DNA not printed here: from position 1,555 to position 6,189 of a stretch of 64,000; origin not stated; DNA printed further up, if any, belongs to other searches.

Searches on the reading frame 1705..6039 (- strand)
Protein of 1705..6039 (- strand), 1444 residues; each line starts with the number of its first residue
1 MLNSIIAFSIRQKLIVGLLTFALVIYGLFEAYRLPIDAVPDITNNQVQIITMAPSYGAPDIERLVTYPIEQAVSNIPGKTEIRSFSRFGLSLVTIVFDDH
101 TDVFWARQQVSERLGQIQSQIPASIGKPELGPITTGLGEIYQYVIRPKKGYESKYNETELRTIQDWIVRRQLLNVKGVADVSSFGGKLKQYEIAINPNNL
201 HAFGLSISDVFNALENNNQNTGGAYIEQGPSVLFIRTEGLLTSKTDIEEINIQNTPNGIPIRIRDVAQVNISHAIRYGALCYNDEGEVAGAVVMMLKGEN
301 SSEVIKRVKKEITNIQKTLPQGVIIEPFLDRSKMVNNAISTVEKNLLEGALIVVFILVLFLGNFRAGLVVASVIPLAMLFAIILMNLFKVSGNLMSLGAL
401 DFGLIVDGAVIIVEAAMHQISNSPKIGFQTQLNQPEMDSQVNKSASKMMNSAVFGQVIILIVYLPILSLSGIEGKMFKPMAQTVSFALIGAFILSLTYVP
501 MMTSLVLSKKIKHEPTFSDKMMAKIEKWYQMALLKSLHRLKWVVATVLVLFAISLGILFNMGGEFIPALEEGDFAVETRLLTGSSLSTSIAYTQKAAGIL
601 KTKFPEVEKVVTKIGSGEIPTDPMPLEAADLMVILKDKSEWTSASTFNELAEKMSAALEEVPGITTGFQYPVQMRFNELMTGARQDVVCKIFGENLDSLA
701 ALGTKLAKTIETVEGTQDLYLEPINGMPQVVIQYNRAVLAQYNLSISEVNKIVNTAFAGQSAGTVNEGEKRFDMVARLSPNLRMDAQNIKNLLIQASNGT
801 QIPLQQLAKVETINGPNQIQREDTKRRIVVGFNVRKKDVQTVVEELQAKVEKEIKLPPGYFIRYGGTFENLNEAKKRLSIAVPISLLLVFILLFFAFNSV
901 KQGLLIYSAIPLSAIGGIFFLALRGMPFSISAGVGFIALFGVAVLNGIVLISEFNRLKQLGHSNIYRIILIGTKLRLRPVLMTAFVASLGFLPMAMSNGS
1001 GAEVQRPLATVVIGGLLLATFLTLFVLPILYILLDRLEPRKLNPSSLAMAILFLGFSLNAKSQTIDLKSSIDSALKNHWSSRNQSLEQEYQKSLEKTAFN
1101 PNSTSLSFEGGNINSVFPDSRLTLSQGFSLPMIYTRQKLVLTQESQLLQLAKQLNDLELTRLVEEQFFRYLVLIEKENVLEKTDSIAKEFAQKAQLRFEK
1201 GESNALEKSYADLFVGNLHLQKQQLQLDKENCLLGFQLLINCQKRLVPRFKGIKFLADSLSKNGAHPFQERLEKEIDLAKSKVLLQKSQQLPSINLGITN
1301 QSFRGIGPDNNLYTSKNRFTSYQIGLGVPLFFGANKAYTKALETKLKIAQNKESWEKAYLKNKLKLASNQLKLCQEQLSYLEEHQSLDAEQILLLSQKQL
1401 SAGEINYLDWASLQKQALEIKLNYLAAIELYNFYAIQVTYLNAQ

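Call 27: search_protein_families(library=pfam, proteins=[window:1705-6039:-])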
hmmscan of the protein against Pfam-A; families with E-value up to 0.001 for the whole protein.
window:1705-6039:- (1444 aa): 2 families
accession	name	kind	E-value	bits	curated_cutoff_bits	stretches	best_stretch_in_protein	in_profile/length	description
PF00873.25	ACR_tran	-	3.9e-274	912.5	28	1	5-1034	1-1020/1021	AcrB/AcrD/AcrF family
PF02321.23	OEP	-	2.1e-15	57.5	22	1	1271-1434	17-178/187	Outer membrane efflux protein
